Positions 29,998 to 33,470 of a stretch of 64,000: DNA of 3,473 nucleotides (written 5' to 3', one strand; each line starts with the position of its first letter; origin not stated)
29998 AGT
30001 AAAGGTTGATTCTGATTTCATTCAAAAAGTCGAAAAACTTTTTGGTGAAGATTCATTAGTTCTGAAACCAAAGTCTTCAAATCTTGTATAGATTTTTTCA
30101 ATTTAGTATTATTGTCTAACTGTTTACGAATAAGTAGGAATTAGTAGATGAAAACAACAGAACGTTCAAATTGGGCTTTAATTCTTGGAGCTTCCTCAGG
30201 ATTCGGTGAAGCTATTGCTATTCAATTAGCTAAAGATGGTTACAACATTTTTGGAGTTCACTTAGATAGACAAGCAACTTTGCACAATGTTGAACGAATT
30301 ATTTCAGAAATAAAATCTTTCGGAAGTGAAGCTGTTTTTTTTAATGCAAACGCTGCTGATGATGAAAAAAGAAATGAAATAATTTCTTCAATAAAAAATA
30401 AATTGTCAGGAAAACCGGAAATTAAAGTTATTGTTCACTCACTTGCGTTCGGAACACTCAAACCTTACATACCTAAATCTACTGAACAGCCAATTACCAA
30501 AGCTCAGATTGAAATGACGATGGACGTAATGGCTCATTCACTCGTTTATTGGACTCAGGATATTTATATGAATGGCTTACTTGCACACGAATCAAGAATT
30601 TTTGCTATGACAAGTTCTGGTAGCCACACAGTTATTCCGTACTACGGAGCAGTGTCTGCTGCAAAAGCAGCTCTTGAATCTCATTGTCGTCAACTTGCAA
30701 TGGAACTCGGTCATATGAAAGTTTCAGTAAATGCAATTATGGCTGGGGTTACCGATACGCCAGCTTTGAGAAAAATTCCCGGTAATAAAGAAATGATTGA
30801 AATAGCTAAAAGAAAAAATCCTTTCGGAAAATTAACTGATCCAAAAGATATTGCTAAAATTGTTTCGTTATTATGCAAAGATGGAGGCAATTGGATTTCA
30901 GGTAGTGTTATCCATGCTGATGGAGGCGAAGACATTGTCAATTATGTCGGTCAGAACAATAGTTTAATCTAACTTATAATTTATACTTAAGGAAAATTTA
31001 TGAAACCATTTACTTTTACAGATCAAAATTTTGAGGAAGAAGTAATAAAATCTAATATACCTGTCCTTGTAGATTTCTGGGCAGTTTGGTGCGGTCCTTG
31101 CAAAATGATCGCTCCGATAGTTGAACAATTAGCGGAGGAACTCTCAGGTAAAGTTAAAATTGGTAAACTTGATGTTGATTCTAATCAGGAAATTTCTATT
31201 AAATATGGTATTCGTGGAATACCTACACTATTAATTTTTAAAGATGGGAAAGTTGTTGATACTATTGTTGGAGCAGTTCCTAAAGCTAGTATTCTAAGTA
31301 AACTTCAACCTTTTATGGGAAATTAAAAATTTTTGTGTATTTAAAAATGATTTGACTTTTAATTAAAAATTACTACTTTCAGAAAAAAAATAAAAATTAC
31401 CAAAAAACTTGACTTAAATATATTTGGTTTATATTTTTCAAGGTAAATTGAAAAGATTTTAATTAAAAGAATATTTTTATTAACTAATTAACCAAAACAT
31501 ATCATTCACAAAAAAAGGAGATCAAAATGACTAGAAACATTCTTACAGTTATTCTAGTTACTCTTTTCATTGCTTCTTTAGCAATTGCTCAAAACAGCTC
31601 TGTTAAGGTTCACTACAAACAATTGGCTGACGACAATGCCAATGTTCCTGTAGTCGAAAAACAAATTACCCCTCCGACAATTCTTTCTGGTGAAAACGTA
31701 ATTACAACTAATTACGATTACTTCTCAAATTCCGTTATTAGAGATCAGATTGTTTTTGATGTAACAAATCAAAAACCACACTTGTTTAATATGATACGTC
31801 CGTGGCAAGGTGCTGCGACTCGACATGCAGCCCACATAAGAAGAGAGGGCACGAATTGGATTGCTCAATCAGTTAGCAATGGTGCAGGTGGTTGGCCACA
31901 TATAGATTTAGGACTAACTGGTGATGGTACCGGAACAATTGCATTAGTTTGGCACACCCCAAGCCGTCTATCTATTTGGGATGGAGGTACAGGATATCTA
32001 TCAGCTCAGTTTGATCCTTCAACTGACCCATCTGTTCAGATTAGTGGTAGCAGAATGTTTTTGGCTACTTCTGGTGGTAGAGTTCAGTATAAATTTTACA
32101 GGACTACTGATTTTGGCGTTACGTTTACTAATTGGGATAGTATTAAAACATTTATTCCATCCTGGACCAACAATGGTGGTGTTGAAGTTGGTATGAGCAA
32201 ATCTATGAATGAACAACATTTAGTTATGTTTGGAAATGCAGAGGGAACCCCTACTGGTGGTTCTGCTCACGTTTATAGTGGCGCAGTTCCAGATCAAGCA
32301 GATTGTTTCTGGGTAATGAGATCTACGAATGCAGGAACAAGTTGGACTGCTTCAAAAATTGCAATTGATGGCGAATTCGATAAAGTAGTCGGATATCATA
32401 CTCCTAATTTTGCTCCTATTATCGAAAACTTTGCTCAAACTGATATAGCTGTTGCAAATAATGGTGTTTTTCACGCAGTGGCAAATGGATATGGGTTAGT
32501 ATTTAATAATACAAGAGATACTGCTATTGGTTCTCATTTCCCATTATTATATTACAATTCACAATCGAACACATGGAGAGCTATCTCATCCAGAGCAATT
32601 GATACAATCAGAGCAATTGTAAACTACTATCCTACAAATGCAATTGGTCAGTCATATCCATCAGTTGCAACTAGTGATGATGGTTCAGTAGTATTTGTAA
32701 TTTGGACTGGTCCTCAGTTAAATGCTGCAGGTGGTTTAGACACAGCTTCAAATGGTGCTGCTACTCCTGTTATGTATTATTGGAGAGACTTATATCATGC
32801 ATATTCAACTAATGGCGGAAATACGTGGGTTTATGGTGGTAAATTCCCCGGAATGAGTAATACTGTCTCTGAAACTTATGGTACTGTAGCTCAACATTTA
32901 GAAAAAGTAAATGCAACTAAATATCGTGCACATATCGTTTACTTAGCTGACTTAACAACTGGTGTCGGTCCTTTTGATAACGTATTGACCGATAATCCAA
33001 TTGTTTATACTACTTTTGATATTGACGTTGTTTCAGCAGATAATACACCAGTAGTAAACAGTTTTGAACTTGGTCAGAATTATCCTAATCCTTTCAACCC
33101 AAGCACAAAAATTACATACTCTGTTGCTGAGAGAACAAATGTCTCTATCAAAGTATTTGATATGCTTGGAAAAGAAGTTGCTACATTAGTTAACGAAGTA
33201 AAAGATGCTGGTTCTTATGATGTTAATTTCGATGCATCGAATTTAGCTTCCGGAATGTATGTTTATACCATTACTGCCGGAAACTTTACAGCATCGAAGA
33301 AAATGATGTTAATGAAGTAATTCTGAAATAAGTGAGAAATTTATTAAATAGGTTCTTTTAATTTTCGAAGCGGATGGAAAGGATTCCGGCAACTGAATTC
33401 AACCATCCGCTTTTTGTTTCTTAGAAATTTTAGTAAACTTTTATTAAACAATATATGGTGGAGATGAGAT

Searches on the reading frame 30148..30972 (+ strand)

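Call 3: search_protein_families(library=pfam, proteins=[window:30148-30972:+], max_evalue=0.01)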
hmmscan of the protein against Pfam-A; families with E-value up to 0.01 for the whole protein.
window:30148-30972:+ (274 aa): 6 families
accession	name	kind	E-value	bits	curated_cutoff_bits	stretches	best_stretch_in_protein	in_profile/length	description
PF13561.12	adh_short_C2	-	8.4e-46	156.9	27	1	14-260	1-234/236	Enoyl-(Acyl carrier protein) reductase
PF00106.31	adh_short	-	2.7e-24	86.2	26.6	1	9-210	2-190/195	short chain dehydrogenase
PF12241.14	Enoyl_reductase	-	8.8e-08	32.2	22.1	1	110-199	97-189/236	Trans-2-enoyl-CoA reductase catalytic region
PF08659.16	KR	-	1.2e-06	29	22.6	1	10-98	3-88/180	KR domain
PF23441.1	SDR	-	3.1e-05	23.9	27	1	10-260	10-254/258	SDR-like rossmann domain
PF12242.14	Eno-Rase_NADH_b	-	0.0014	18.8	23.4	1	7-44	40-78/79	NAD(P)H binding domain of trans-2-enoyl-CoA reductase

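Call 4: search_protein_families(library=ncbifam, proteins=[window:30148-30972:+], max_evalue=0.01)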
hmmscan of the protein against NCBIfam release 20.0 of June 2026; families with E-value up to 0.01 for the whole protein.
window:30148-30972:+ (274 aa): 213 families (the best 25 are shown)
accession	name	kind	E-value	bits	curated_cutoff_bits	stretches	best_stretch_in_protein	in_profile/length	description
NF005975.0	PRK08063.1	equivalog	7.2e-47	159.8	328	1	8-263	5-248/250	enoyl-[acyl-carrier-protein] reductase FabL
NF005559.1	PRK07231.1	subfamily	2.7e-34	118.8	215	1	9-261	6-247/249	glucose 1-dehydrogenase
NF005717.0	PRK07533.1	equivalog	2.3e-28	99.5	337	1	26-264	32-258/259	enoyl-ACP reductase FabI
NF047420.2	EF_P_mod_YmfI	equivalog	1.1e-27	97.3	238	1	9-260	1-234/236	elongation factor P 5-aminopentanone reductase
NF009466.0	PRK12826.1-2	subfamily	1.5e-27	96.6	222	1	8-262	4-245/248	3-oxoacyl-ACP reductase FabG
NF009499.0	PRK12859.1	subfamily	9.2e-26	90.7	366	1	8-260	8-255/258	SDR family oxidoreductase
NF005615.0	PRK07370.1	equivalog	1.3e-25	90.2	391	1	22-263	24-256/259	enoyl-ACP reductase FabI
NF004200.0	PRK05653.1-5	equivalog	1.7e-24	86.7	273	1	9-260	4-240/242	3-oxoacyl-ACP reductase FabG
NF005853.0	PRK07774.1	equivalog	3.8e-24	85.5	303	1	9-261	8-246/250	SDR family oxidoreductase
NF009384.0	PRK12743.1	equivalog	4e-24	85.2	264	1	4-265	3-251/258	SDR family oxidoreductase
NF005067.0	PRK06484.1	equivalog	4e-24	85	713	1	3-270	5-260/524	short chain dehydrogenase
NF005681.0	PRK07478.1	subfamily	8.1e-24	84.4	267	1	9-264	8-252/254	SDR family oxidoreductase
NF009387.0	PRK12746.1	equivalog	1.4e-23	83.6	363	1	8-260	7-251/254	SDR family oxidoreductase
TIGR02415.1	23BDH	subfamily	1.5e-23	83.5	304.35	1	10-260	3-250/254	acetoin reductase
TIGR01830.1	3oxo_ACP_reduc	equivalog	1.6e-23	83.7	297.75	1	10-260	1-237/239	3-oxoacyl-[acyl-carrier-protein] reductase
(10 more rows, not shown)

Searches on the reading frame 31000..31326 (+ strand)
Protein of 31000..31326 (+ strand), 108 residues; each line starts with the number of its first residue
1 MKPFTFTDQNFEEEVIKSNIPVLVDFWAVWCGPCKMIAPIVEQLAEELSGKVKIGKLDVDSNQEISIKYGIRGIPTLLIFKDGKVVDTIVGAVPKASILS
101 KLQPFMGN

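Call 3: search_protein_families(library=pfam, proteins=[window:31000-31326:+], max_evalue=0.01)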
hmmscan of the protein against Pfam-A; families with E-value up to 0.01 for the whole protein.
window:31000-31326:+ (108 aa): 10 families
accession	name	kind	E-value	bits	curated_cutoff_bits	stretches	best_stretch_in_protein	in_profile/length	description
PF00085.26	Thioredoxin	-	4.3e-35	120.3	23.5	1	4-102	3-101/103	Thioredoxin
PF13098.12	Thioredoxin_2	-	1.3e-10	42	27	1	17-100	3-102/104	Thioredoxin-like domain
PF13905.12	Thioredoxin_8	-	1.2e-07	32.4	27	1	21-62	3-46/94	Thioredoxin-like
PF13192.12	Thioredoxin_3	-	5e-06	26.9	24.8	1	31-102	10-74/76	Thioredoxin domain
PF14595.12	Thioredoxin_9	-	2.3e-05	24.7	25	1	12-83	35-107/129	Thioredoxin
PF08534.16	Redoxin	-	3.7e-05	24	26.6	0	21-49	30-59/148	Redoxin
PF13899.12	Thioredoxin_7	-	0.00047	20.7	27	1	17-80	15-81/83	Thioredoxin-like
PF00578.27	AhpC-TSA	-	0.0014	19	26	0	20-60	26-68/124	AhpC/TSA family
PF07449.17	HyaE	-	0.0069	16.9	22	1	51-91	60-101/108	Hydrogenase-1 expression protein HyaE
PF01323.26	DSBA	-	0.0072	16.6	25.6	0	56-102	149-190/191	DSBA-like thioredoxin domain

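Call 4: search_protein_families(library=ncbifam, proteins=[window:31000-31326:+], max_evalue=0.01)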
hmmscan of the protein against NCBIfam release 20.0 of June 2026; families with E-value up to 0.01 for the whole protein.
window:31000-31326:+ (108 aa): 19 families
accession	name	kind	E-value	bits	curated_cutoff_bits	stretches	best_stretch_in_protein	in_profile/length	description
TIGR01068.1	thioredoxin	equivalog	1.4e-39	134.3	96.8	1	7-103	2-98/101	thioredoxin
NF006898.0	PRK09381.1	equivalog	2.5e-34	118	138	1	5-98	7-100/109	thioredoxin TrxA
NF008229.0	PRK10996.1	equivalog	4.3e-32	110.8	125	1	8-100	42-133/141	thioredoxin TrxC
NF047697.1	ThioredTrxAClost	equivalog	1.3e-22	79.9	140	1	6-91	4-89/105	thioredoxin TrxA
TIGR01126.1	pdi_dom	equivalog_domain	1.9e-21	76.3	107.2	1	7-85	2-83/105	protein disulfide-isomerase domain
TIGR01130.1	ER_PDI_fam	subfamily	2.6e-20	73.4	344.25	1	6-91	6-93/476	protein disulfide-isomerase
NF002854.0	PRK03147.1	subfamily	4.9e-10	39.6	170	2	21-61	64-105/176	thiol-disulfide oxidoreductase ResA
TIGR00385.1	dsbE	subfamily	6.9e-10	38.8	123.15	1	9-47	53-91/173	DsbE family thiol:disulfide interchange protein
TIGR00411.1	redox_disulf_1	equivalog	2.4e-09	37.1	92.75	1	30-86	10-66/82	MJ0307 family thioredoxin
NF045694.1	seleno_TsoB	exception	6.4e-08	31.1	805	1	13-84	468-548/572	rhodanese/DsbD fusion-like selenoprotein TsoB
NF041202.1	StoA_CxxC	exception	2.7e-07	30.6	210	1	23-54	56-87/163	endospore biogenesis thiol-disulfide oxidoreductase StoA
NF047696.1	ThlDiSintTplARhiz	equivalog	2.3e-05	24.3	230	1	22-61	100-140/219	thiol:disulfide interchange protein TlpA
NF001419.0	PRK00293.1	subfamily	2.9e-05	22.9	330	1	17-101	475-568/574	protein-disulfide reductase DsbD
TIGR02187.2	PDO_seleno_TRX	equivalog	4.9e-05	22.8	185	1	29-102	138-206/209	protein disulfide oxidoreductase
NF010625.0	PRK14018.1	equivalog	9e-05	21.2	522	1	6-44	43-81/521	bifunctional peptide-methionine (S)-S-oxide reductase MsrA/peptide-methionine (R)-S-oxide reductase MsrB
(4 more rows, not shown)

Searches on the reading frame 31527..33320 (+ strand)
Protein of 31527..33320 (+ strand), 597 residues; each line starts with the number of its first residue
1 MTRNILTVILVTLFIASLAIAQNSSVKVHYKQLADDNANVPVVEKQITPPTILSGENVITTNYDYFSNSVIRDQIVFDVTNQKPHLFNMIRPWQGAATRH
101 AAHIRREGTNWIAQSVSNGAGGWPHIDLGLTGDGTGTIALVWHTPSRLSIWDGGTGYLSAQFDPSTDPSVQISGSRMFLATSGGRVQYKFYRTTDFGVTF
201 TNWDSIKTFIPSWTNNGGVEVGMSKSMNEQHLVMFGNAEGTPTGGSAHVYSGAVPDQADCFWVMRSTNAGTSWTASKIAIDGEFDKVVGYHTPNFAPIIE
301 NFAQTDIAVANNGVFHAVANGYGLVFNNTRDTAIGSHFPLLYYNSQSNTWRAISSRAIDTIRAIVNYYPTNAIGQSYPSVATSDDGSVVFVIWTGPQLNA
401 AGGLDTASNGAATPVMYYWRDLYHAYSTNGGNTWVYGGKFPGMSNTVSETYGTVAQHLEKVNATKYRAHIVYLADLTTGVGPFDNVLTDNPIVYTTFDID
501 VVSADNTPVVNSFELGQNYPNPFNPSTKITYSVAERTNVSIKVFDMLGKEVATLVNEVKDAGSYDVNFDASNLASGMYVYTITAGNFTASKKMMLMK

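Call 3: search_protein_families(library=pfam, proteins=[window:31527-33320:+], max_evalue=0.01)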
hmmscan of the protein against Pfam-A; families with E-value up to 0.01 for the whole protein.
window:31527-33320:+ (597 aa): 4 families
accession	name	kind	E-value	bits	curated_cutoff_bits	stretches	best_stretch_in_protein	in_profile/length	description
PF18962.6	Por_Secre_tail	-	1.1e-12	48.5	27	1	519-594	2-74/75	Secretion system C-terminal sorting domain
PF13585.12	CHU_C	-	0.0011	19.4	27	1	533-586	23-75/86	CHU_C Type IX secretion signal domain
PF13860.13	FlgD_ig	-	0.0024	18.2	27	1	537-585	23-76/79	FlgD Ig-like domain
PF02012.26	BNR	-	0.0027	17.9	27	0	426-434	2-10/12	BNR/Asp-box repeat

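Call 4: search_protein_families(library=ncbifam, proteins=[window:31527-33320:+], max_evalue=0.01)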
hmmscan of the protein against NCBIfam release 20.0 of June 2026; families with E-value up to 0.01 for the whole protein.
window:31527-33320:+ (597 aa): 3 families
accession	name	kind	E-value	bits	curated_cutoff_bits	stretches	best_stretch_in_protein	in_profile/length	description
TIGR04183.1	Por_Secre_tail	domain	3.4e-13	49.4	23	1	519-594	2-70/72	T9SS type A sorting domain-containing protein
NF038113.1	T9SSA_dep_M36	equivalog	3.6e-11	41.9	885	1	514-595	791-868/869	T9SS-dependent M36 family metallopeptidase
NF052323.1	T9SSA_dep_M6i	equivalog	6e-11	41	600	1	517-591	959-1032/1043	T9SS-dependent M6-like inactivated metalloprotease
